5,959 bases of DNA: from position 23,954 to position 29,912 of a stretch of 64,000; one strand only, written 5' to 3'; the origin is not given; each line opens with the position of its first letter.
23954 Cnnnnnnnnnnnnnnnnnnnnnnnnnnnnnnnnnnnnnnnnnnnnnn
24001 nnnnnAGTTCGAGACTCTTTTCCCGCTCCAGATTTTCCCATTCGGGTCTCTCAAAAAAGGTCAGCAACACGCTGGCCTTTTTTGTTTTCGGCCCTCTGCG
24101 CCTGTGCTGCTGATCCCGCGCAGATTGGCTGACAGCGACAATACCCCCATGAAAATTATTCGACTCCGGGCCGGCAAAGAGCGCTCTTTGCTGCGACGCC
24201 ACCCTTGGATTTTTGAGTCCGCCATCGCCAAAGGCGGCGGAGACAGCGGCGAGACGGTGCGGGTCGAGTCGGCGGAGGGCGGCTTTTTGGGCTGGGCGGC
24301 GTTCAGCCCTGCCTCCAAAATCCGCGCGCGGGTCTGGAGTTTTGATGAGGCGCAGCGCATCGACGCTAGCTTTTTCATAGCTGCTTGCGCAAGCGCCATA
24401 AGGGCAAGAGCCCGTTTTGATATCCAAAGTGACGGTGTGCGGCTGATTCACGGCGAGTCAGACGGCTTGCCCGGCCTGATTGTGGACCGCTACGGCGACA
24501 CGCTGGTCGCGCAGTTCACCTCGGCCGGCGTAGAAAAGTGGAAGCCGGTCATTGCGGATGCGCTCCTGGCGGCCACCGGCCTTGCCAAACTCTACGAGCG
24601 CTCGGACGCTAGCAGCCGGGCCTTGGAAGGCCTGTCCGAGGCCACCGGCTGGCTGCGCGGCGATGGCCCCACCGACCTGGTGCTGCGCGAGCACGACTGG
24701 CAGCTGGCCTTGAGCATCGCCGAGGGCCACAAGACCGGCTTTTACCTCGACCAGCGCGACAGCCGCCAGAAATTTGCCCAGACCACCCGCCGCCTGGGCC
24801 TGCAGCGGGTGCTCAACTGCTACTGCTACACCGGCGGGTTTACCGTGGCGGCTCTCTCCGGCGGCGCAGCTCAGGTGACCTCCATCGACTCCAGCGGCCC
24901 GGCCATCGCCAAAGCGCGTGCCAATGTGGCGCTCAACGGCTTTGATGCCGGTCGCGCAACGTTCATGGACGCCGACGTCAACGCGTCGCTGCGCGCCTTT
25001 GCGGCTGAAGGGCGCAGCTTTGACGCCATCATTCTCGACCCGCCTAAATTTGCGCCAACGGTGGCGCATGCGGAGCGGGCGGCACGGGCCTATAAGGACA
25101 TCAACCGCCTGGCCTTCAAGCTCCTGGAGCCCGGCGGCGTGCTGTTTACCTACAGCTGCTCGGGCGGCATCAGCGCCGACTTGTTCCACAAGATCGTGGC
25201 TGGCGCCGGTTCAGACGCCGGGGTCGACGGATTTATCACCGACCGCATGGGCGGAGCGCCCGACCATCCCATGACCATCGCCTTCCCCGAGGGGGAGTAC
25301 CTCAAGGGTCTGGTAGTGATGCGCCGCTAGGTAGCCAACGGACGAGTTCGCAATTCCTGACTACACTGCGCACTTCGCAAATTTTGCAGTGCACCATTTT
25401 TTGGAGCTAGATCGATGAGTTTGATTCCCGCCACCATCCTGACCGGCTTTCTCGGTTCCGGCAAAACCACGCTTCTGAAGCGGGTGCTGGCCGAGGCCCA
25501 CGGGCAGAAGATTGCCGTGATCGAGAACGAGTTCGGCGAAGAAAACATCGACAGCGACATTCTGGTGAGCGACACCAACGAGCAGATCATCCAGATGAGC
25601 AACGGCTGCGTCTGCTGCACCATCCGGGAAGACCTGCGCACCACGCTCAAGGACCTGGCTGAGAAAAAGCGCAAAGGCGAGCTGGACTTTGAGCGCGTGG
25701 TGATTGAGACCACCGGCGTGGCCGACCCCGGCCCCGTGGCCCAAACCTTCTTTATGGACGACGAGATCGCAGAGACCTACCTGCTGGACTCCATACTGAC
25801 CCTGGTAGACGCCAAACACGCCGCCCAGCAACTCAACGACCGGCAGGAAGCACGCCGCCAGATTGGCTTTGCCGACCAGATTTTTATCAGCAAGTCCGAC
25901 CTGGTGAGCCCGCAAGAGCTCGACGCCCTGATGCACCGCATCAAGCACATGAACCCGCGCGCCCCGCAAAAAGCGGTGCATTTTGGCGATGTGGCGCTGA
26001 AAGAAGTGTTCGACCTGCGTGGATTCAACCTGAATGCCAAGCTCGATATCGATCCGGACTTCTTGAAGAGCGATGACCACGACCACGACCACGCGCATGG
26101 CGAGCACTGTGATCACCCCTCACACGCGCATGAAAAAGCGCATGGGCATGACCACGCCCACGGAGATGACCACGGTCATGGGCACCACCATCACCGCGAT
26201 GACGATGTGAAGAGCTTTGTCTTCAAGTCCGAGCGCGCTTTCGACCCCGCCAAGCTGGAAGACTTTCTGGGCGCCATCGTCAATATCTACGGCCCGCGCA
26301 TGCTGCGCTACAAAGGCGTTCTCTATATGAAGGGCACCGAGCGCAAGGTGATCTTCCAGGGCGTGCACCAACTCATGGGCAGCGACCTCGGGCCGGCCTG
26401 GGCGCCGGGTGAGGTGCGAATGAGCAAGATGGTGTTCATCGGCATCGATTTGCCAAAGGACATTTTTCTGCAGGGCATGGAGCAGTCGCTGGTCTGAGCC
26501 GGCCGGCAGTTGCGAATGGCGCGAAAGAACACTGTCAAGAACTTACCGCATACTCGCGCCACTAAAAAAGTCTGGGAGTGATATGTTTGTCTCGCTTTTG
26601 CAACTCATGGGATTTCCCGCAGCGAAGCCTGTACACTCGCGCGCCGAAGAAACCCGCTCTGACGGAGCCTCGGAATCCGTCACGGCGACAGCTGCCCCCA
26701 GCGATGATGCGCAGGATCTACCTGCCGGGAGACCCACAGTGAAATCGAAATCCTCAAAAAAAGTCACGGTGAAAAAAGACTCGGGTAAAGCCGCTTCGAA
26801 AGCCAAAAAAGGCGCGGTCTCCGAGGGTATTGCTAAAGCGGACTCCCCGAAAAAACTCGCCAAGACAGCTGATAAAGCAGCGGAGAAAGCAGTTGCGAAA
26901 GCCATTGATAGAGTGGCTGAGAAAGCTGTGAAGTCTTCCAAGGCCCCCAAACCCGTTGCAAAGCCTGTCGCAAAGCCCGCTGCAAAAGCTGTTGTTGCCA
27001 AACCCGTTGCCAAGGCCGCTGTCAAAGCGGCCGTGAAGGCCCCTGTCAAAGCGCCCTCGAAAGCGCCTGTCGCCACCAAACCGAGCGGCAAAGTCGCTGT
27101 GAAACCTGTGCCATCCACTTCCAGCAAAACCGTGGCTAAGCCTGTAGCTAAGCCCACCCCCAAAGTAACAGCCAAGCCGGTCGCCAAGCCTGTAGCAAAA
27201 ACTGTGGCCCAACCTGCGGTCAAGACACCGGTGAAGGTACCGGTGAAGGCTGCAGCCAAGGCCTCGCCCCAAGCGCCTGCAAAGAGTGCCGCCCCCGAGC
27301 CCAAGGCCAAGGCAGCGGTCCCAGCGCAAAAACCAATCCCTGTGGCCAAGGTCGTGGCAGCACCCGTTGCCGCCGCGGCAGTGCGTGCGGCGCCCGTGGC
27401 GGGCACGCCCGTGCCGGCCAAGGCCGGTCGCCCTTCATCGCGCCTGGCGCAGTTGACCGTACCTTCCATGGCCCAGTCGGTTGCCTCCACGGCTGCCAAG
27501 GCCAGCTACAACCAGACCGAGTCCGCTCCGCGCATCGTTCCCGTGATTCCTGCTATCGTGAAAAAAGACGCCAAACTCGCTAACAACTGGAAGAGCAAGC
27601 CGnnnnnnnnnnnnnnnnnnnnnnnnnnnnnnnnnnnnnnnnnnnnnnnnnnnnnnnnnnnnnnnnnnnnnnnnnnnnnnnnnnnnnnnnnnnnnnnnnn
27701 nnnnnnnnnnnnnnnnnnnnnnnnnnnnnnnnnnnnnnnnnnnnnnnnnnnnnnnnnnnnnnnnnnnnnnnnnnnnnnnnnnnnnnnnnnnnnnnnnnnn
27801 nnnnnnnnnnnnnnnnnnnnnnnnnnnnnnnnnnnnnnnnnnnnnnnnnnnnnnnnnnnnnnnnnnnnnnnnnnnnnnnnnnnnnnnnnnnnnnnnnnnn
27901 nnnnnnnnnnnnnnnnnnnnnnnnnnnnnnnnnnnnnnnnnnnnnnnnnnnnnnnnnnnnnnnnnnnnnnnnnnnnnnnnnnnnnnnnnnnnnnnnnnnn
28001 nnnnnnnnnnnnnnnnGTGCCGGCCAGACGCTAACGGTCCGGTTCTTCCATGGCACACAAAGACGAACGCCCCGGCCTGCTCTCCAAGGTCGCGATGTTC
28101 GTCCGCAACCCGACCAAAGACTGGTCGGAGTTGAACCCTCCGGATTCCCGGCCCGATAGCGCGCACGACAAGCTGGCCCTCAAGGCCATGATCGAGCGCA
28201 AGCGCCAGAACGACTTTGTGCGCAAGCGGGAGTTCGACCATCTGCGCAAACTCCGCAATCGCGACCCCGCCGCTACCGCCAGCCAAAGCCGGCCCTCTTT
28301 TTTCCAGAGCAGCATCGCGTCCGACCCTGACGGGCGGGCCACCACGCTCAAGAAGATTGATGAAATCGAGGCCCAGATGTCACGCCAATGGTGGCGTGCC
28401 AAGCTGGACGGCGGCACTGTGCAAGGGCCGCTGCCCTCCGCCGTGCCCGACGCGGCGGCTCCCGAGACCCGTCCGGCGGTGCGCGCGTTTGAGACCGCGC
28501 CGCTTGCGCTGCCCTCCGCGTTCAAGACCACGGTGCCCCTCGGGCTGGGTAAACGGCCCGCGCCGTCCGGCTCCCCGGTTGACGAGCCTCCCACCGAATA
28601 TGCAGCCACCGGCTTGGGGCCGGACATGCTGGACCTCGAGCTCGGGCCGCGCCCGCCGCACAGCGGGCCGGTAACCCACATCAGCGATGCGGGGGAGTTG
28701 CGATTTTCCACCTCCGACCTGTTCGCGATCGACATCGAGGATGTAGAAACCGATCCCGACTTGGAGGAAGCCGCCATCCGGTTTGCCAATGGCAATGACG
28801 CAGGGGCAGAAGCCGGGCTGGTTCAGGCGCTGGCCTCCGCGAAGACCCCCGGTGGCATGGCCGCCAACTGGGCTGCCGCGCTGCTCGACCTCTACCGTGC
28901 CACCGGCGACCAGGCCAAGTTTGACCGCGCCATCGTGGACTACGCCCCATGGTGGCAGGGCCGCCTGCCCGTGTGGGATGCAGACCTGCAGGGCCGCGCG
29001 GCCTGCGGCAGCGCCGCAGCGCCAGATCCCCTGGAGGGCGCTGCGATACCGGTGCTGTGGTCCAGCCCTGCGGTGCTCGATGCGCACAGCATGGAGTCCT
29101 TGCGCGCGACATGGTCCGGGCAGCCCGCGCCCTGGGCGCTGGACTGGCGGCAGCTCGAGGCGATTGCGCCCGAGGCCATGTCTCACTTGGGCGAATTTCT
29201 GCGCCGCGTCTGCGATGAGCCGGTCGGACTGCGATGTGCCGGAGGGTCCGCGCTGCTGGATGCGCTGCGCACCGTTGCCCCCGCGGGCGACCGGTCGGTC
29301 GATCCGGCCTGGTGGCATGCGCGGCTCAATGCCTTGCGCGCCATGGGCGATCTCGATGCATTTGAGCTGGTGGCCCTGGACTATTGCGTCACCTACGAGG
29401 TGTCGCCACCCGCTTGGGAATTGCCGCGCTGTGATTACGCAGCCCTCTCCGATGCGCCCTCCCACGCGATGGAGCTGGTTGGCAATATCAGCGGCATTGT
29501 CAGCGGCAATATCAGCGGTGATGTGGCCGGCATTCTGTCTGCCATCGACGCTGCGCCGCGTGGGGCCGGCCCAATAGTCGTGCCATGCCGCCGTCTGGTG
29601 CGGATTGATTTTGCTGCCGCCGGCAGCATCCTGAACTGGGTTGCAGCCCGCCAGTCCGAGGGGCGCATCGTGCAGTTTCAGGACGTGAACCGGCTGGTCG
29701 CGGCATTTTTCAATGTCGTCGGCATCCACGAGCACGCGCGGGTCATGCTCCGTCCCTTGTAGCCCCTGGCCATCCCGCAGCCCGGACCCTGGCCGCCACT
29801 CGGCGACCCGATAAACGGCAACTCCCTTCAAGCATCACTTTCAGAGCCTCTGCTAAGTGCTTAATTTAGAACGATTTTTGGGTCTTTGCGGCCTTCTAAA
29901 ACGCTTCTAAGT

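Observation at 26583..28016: Zinc-finger-less DksA (DksA2-like) fused to a ~330-aa histone-H1/AlgP-like KPVAK repeat domain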

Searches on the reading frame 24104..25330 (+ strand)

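Call 3: search_protein_families(library=pfam, proteins=[window:24104-25330:+], max_evalue=0.01)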
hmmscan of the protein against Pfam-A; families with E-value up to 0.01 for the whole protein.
window:24104-25330:+ (408 aa): 9 families
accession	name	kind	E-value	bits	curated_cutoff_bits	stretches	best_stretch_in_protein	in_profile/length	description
PF10672.15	Methyltrans_SAM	-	1.9e-23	83.6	27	1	180-361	74-248/286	S-adenosylmethionine-dependent methyltransferase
PF17785.7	PUA_3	-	2.5e-17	62.9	22.6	1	19-80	1-64/64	PUA-like domain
PF03602.21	Cons_hypoth95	-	2.3e-08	34.4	24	1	229-314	38-122/182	Conserved hypothetical protein 95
PF13847.12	Methyltransf_31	-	2.8e-08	34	27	1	235-364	6-122/145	Methyltransferase domain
PF13649.12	Methyltransf_25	-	4.1e-06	27.8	27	1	236-311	1-70/97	Methyltransferase domain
PF05175.20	MTS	-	0.00011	22.4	23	1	236-348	35-137/170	Methyltransferase small domain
PF08241.18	Methyltransf_11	-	0.00058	20.9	21.2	1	243-348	7-94/95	Methyltransferase domain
PF01728.25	FtsJ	-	0.0052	17.2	24.1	1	234-350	23-138/181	FtsJ-like methyltransferase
PF06325.19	PrmA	-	0.0086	16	22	0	235-289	164-218/296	Ribosomal protein L11 methyltransferase (PrmA)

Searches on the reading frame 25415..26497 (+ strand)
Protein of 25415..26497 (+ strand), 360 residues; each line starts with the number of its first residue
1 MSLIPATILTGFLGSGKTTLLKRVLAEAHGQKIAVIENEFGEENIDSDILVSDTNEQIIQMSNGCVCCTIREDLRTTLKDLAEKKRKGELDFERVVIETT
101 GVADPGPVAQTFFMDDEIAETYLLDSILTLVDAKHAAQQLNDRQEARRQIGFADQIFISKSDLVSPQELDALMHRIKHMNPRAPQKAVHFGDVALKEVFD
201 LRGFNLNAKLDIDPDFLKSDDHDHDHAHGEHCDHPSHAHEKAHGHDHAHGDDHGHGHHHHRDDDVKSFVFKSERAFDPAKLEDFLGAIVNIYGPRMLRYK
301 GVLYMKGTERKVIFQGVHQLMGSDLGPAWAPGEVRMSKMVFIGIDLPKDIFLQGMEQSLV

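Call 3: search_protein_families(library=pfam, proteins=[window:25415-26497:+], max_evalue=0.01)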
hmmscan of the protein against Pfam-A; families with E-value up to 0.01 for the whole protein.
window:25415-26497:+ (360 aa): 5 families
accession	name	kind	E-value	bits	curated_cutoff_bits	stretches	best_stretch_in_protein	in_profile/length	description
PF02492.25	cobW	-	4.7e-55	186.4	20.7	1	5-184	1-177/180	CobW/HypB/UreG, nucleotide-binding domain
PF07683.19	CobW_C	-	1.3e-20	73.5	22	1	265-357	1-92/94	Cobalamin synthesis protein cobW C-terminal domain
PF25199.1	nSTAND_NTPase5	-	0.00045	20.5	34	1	6-48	43-86/145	Novel STAND NTPase 5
PF13401.12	AAA_22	-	0.0012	19.6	27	1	7-81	8-58/130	AAA domain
PF13191.12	AAA_16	-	0.0038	18.2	32.6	1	5-60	25-84/167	AAA ATPase domain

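Call 4: search_protein_families(library=ncbifam, proteins=[window:25415-26497:+], max_evalue=0.01)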
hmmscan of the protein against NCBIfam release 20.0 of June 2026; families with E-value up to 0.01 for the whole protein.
window:25415-26497:+ (360 aa): 7 families
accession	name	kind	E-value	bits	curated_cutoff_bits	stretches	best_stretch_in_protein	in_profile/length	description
NF008578.0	PRK11537.1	equivalog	1e-88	297.7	361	2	1-213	1-210/318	GTPase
NF038288.1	chaper_GTP_ZigA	equivalog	9.4e-52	176.2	600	1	4-218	1-238/390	zinc metallochaperone GTPase ZigA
TIGR02475.1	CobW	equivalog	2.1e-47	161.7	332.1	3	4-138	4-138/342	cobalamin biosynthesis protein CobW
NF041053.1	CobW_rel_Se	equivalog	4.7e-17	62.3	180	1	9-179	6-172/195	CobW-related selenoprotein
NF047431.1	hiber_recruit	equivalog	3.8e-07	29.4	375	1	51-110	49-108/402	ribosome hibernation factor-recruiting GTPase MRF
TIGR00073.1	hypB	equivalog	6.3e-05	22.5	121.2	1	11-71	37-96/217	hydrogenase nickel incorporation protein HypB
TIGR02982.1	heterocyst_DevA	subfamily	0.007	16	295.8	0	8-84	35-112/220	ABC exporter ATP-binding subunit, DevA family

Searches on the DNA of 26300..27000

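Call 34: search_rna_families(source=window, start=26300, end=27000, threshold=evalue, max_evalue=10, show_alignments=2)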
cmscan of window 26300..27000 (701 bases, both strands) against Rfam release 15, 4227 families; matches with E-value up to 10: 1.
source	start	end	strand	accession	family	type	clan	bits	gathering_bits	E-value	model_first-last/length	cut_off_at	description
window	26773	26855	-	RF01390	isrG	Gene; sRNA;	-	8.3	100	8.9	1-279/279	no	isrG Hfq binding RNA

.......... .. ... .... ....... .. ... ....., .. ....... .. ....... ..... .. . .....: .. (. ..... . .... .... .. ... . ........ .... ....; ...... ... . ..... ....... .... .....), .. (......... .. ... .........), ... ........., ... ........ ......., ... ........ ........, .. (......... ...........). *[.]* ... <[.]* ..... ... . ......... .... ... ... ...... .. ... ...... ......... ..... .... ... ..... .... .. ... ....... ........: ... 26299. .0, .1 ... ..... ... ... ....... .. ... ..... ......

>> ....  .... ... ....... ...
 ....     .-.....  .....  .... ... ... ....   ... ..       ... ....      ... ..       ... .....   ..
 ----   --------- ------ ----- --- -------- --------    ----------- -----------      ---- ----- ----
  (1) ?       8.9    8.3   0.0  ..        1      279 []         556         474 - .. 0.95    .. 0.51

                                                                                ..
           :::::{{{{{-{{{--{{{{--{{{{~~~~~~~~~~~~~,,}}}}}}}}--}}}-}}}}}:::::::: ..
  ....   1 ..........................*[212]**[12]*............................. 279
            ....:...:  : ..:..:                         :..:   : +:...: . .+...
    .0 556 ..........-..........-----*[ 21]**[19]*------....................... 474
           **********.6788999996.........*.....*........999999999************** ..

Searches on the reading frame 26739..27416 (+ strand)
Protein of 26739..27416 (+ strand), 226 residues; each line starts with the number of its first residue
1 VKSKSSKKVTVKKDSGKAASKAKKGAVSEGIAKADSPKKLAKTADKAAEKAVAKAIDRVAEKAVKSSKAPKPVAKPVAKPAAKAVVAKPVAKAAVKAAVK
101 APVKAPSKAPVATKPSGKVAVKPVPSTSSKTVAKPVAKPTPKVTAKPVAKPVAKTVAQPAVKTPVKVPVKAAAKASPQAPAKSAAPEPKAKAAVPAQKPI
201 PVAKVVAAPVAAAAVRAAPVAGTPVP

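Call 45: find_homologous_proteins(query=window:26739-27416:+, max_evalue=0.001)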
Query window:26739-27416:+ (226 aa): 2 proteins with E <= 0.001 among 8000 candidates.
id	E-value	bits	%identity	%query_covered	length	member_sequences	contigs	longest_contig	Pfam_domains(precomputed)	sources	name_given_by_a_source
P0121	6.0e-17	80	98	27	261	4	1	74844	PF21157.3,PF01258.24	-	-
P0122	1.9e-5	43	40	68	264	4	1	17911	PF05443.18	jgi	-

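Call 76: search_protein_families(library=pfam, proteins=[window:26739-27416:+], max_evalue=10)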
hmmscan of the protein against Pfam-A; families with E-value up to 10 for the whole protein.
window:26739-27416:+ (226 aa): 0 families

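Call 77: search_protein_families(library=ncbifam, proteins=[window:26739-27416:+], max_evalue=10)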
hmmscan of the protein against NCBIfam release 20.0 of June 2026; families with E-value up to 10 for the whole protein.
window:26739-27416:+ (226 aa): 0 families

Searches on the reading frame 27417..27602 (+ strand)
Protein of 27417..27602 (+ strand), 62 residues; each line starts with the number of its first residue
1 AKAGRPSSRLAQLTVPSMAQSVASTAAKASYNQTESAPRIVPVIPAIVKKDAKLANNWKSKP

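Call 76: search_protein_families(library=pfam, proteins=[window:27417-27602:+], max_evalue=10)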
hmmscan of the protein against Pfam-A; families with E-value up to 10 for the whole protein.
window:27417-27602:+ (62 aa): 0 families

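Call 77: search_protein_families(library=ncbifam, proteins=[window:27417-27602:+], max_evalue=10)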
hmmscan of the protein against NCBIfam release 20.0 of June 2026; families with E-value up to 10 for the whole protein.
window:27417-27602:+ (62 aa): 1 family
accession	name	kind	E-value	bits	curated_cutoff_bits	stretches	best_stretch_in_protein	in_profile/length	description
TIGR03564.1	F420_MSMEG_4879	subfamily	0.021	14.4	234.25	1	18-55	170-207/265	TIGR03564 family F420-dependent LLM class oxidoreductase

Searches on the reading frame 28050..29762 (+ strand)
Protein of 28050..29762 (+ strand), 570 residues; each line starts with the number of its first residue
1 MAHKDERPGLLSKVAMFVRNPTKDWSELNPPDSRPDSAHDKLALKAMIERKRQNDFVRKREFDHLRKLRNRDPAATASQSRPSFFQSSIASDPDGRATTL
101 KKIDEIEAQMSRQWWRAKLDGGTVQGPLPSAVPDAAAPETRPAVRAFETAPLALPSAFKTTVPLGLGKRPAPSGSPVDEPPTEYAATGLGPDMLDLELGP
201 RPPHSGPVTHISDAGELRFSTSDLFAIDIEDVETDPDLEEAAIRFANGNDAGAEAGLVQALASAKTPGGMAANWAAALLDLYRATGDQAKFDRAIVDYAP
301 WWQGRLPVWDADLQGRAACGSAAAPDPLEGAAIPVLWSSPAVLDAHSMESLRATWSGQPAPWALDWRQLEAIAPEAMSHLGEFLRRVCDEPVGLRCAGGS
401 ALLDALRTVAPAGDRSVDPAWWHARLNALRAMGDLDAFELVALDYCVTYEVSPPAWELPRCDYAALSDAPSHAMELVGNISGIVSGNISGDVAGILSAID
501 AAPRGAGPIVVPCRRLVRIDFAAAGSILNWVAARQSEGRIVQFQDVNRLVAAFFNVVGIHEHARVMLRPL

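Call 3: search_protein_families(library=pfam, proteins=[window:28050-29762:+], max_evalue=0.01)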
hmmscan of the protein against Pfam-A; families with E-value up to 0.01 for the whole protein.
window:28050-29762:+ (570 aa): 1 family
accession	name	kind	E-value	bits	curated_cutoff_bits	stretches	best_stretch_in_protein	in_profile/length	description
PF13466.11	STAS_2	-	2e-09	37.9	29.2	1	493-559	13-79/80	STAS domain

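Call 4: search_protein_families(library=ncbifam, proteins=[window:28050-29762:+], max_evalue=0.01)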
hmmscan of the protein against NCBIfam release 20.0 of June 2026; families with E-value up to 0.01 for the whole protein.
window:28050-29762:+ (570 aa): 0 families
